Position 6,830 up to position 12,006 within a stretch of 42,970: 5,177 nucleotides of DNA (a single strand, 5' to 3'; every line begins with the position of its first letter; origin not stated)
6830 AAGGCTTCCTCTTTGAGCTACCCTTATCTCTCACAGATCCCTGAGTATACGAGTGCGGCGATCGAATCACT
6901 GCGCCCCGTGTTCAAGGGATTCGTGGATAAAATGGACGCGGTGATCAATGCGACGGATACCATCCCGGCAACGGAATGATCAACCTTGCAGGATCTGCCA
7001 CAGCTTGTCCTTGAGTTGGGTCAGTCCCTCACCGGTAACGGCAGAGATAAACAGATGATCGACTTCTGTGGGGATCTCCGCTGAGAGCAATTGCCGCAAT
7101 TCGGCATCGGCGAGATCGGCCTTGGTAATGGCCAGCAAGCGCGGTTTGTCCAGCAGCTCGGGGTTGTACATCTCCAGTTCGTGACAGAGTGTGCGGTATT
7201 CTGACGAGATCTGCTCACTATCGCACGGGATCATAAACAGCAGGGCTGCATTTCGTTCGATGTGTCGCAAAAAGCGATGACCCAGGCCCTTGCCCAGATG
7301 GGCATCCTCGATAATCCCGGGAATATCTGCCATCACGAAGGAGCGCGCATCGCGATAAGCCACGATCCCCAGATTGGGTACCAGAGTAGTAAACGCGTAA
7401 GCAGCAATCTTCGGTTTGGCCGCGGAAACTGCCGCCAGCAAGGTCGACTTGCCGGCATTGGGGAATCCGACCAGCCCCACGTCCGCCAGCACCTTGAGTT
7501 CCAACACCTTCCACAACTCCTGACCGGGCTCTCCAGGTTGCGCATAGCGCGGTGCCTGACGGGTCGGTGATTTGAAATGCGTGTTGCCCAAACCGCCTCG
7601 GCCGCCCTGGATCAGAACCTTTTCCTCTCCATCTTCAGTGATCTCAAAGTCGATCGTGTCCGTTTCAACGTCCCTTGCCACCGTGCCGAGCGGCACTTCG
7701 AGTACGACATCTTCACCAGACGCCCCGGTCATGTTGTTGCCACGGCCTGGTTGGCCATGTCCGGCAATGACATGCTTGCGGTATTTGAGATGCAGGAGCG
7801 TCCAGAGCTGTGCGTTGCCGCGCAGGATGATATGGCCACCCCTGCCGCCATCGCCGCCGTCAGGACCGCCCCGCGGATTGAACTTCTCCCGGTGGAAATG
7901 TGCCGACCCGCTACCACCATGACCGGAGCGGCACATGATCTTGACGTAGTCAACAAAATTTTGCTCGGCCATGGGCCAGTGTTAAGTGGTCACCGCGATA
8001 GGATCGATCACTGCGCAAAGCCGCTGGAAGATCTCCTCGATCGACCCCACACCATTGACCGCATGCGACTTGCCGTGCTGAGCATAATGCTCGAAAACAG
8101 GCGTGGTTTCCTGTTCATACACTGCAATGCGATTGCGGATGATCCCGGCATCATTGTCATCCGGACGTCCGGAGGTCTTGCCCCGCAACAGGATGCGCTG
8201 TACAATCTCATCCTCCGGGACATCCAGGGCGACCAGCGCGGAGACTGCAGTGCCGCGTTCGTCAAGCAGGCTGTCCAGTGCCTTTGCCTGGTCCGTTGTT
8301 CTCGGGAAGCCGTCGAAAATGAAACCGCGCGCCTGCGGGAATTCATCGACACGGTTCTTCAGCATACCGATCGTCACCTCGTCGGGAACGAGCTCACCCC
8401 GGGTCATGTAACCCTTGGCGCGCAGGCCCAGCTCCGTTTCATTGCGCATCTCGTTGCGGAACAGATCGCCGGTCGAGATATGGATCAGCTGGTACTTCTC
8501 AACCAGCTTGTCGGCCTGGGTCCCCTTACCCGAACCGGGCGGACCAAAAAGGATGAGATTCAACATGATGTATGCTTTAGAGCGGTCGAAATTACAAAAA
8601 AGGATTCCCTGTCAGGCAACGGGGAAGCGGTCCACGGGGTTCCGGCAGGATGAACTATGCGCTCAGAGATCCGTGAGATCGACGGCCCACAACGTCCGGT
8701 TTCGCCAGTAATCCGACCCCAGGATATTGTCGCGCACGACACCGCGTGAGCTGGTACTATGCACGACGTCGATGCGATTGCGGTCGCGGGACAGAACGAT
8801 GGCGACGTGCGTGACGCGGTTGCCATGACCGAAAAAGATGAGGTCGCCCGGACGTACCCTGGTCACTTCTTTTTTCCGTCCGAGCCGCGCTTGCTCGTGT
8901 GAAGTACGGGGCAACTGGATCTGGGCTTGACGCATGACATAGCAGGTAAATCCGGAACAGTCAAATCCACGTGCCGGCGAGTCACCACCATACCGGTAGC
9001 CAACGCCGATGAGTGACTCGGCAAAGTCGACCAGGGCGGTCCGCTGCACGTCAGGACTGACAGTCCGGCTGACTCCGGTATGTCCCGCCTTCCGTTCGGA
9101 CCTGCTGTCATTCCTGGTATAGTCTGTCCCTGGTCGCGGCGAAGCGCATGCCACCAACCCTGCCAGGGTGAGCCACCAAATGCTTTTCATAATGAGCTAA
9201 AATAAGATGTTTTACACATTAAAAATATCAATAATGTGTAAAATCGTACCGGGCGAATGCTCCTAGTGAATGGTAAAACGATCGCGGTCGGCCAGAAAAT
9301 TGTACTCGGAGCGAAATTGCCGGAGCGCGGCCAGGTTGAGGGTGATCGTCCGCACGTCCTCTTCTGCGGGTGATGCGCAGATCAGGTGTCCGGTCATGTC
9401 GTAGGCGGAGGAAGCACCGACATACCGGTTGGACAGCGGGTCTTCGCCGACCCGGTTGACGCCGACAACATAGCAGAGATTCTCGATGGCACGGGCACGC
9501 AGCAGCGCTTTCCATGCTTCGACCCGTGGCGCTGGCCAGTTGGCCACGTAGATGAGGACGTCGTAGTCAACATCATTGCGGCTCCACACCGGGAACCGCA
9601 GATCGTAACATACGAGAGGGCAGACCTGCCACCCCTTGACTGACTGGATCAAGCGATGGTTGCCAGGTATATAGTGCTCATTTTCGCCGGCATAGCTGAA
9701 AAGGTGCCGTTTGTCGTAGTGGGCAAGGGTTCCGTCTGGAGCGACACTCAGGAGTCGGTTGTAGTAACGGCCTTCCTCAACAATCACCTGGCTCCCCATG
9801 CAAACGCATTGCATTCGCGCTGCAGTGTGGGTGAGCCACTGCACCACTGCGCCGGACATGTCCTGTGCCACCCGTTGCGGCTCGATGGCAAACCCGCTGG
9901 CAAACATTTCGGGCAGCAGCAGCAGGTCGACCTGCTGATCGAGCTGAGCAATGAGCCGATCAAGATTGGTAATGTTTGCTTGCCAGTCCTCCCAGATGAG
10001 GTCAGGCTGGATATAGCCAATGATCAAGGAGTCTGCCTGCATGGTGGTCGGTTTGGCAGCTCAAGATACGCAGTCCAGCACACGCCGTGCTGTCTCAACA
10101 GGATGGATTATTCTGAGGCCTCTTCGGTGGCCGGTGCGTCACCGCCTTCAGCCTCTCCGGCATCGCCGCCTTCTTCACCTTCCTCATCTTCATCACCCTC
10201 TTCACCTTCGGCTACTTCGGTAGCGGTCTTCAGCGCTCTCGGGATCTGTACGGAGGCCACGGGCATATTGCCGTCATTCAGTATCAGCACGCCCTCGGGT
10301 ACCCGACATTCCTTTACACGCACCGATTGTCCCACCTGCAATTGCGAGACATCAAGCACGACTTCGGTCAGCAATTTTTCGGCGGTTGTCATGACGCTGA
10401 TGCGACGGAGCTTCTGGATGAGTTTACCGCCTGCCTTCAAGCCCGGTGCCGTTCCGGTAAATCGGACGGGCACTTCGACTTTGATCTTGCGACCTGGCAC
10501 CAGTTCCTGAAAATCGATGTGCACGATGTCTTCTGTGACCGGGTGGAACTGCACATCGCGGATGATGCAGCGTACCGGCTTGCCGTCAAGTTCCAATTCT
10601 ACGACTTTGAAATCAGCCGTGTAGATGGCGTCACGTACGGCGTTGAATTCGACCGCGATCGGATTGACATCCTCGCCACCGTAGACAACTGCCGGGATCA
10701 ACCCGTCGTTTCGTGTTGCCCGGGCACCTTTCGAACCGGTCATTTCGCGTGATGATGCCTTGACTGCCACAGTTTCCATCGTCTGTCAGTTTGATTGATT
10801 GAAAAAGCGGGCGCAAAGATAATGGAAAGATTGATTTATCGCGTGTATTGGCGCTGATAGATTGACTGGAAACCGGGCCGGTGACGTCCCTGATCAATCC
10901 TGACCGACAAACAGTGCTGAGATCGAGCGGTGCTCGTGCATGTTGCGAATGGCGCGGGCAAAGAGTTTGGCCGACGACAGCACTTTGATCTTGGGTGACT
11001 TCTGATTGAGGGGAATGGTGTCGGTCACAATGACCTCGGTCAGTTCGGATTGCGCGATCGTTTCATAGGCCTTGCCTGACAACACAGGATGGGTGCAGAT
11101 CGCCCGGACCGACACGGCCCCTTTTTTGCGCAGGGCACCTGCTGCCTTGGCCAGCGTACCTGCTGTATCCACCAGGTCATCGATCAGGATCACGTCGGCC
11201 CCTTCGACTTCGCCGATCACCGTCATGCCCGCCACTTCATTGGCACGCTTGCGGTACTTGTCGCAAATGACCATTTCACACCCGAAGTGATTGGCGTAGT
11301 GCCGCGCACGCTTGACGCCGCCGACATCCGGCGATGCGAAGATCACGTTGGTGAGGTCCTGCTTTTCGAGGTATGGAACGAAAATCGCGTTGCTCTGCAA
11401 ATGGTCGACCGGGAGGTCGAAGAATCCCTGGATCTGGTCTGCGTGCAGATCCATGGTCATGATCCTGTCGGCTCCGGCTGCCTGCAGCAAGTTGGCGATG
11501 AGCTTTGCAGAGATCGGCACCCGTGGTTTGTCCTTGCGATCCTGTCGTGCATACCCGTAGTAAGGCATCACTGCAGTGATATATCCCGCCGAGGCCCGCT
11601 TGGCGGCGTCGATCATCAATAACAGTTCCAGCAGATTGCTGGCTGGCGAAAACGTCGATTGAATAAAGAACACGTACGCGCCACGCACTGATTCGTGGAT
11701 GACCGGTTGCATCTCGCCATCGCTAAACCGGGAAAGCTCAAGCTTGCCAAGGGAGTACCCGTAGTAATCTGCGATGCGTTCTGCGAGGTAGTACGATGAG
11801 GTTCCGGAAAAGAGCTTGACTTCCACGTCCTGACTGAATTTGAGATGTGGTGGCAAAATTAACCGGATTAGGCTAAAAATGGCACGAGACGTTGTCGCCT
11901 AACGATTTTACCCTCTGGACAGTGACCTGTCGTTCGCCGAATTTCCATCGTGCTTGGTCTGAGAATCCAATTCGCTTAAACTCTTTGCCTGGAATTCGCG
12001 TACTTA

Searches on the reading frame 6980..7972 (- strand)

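Call 35: search_protein_families(library=pfam, proteins=[window:6980-7972:-], max_evalue=0.001)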
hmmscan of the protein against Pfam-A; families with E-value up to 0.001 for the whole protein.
window:6980-7972:- (330 aa): 3 families
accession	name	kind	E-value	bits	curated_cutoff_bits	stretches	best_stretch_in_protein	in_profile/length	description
PF01018.28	GTP1_OBG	-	1.1e-58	197.7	27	1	7-161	1-155/155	GTP1/OBG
PF01926.29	MMR_HSR1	-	2.7e-22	79.4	21.9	1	164-284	1-113/113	50S ribosome-binding GTPase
PF02421.24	FeoB_N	-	3e-07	30.5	27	1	165-322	3-154/156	Ferrous iron transport protein B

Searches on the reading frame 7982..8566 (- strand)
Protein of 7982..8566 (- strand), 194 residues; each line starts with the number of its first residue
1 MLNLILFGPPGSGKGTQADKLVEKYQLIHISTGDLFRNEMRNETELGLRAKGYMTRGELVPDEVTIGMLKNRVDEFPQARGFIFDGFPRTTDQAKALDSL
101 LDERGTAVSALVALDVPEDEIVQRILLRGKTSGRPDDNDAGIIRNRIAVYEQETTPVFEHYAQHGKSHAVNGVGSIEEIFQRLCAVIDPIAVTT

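Call 35: search_protein_families(library=pfam, proteins=[window:7982-8566:-], max_evalue=0.001)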
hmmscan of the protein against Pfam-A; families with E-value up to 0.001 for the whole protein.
window:7982-8566:- (194 aa): 4 families
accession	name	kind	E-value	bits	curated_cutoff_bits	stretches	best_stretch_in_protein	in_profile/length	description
PF00406.28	ADK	-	8.3e-52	175.8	26.8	1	6-165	1-150/151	Adenylate kinase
PF13207.12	AAA_17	-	4.6e-36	124.5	27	1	7-139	1-132/136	AAA domain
PF13671.12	AAA_33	-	3.1e-09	37.7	27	1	5-150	3-140/143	AAA domain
PF13238.12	AAA_18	-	1.3e-06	29.3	29.4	1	5-139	2-122/128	AAA domain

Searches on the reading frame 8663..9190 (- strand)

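Call 35: search_protein_families(library=pfam, proteins=[window:8663-9190:-], max_evalue=0.001)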
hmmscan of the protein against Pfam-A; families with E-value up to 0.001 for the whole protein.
window:8663-9190:- (175 aa): 3 families
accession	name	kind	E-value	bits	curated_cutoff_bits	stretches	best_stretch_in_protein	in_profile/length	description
PF00877.26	NLPC_P60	-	1.8e-22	79.8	23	1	62-167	1-101/105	NlpC/P60 family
PF05257.22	CHAP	-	2.1e-06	28.6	26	1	74-144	8-79/81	CHAP domain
PF06940.17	DUF1287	-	0.00043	20.5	25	0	100-154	94-150/163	Domain of unknown function (DUF1287)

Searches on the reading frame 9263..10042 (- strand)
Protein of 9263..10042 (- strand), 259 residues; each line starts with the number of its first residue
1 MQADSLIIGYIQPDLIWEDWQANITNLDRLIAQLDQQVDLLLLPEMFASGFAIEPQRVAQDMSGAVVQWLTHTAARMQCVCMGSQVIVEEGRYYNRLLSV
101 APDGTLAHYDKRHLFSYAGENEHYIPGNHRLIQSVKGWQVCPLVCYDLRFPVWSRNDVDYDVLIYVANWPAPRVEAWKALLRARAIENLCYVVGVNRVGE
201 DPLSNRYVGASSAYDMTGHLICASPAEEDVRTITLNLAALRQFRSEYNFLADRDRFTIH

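Call 35: search_protein_families(library=pfam, proteins=[window:9263-10042:-], max_evalue=0.001)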
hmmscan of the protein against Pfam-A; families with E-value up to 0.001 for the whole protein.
window:9263-10042:- (259 aa): 1 family
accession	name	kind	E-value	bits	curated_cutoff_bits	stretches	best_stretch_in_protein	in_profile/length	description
PF00795.27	CN_hydrolase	-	6.1e-34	117.9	23.2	1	10-244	4-255/256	Carbon-nitrogen hydrolase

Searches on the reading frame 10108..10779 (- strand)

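Call 36: search_protein_families(library=ncbifam, proteins=[window:10108-10779:-], max_evalue=0.01)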
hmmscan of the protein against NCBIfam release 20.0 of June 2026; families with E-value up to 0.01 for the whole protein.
window:10108-10779:- (223 aa): 17 families
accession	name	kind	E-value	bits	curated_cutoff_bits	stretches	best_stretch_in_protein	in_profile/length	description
NF004132.0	PRK05618.2-2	equivalog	1.7e-54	184.5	225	1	1-190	1-190/193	50S ribosomal protein L25/general stress protein Ctc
NF004136.0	PRK05618.3-2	equivalog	1.7e-45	155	212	1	1-195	1-198/202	50S ribosomal protein L25/general stress protein Ctc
NF004128.0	PRK05618.1-2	equivalog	3.2e-45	154.4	174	1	2-200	3-207/210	50S ribosomal protein L25/general stress protein Ctc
NF004129.0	PRK05618.1-4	equivalog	6.6e-41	139.9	164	1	9-178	5-175/178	50S ribosomal protein L25/general stress protein Ctc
NF004137.0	PRK05618.3-3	equivalog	7.9e-40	137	270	1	1-221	1-226/241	50S ribosomal protein L25/general stress protein Ctc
NF004133.0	PRK05618.2-4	equivalog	2.4e-39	135.1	197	1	4-203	3-204/210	50S ribosomal protein L25/general stress protein Ctc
NF004139.0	PRK05618.4-2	equivalog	1.6e-38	132.2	195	1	4-190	3-197/202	50S ribosomal protein L25/general stress protein Ctc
TIGR00731.1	bL25_bact_ctc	equivalog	1.8e-37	128.8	73.1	1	7-177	2-174/176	50S ribosomal protein L25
NF004130.0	PRK05618.1-5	equivalog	1.3e-36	126.1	199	1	2-199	2-208/212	50S ribosomal protein L25/general stress protein Ctc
NF004140.0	PRK05618.4-3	equivalog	1.5e-31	109.4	270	1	1-191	1-193/197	50S ribosomal protein L25/general stress protein Ctc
NF004131.0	PRK05618.2-1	equivalog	5.9e-31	107.6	189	1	2-202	4-203/207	50S ribosomal protein L25/general stress protein Ctc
NF004135.0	PRK05618.3-1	equivalog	3.1e-28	98.7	222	1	6-177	7-184/190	50S ribosomal protein L25/general stress protein Ctc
NF004141.0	PRK05618.4-4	equivalog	5.7e-28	97.7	309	1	1-198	1-196/201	50S ribosomal protein L25/general stress protein Ctc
NF004138.0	PRK05618.4-1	equivalog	3.7e-26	92.1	360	1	2-177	5-185/203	50S ribosomal protein L25/general stress protein Ctc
NF004134.0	PRK05618.2-5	equivalog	6.3e-24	84.6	316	1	20-210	19-211/217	50S ribosomal protein L25/general stress protein Ctc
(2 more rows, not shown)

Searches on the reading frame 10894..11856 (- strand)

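Call 35: search_protein_families(library=pfam, proteins=[window:10894-11856:-], max_evalue=0.001)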
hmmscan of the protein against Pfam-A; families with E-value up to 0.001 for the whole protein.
window:10894-11856:- (320 aa): 3 families
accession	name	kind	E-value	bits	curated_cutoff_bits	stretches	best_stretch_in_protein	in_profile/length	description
PF13793.12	Pribosyltran_N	-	9.4e-48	161.4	25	1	13-128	1-117/117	N-terminal domain of ribose phosphate pyrophosphokinase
PF14572.12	Pribosyl_synth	-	4.2e-24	86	27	1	207-316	71-183/184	Phosphoribosyl synthetase-associated domain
PF00156.33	Pribosyltran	-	1.6e-15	57.2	26.3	1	166-259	26-127/158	Phosphoribosyl transferase domain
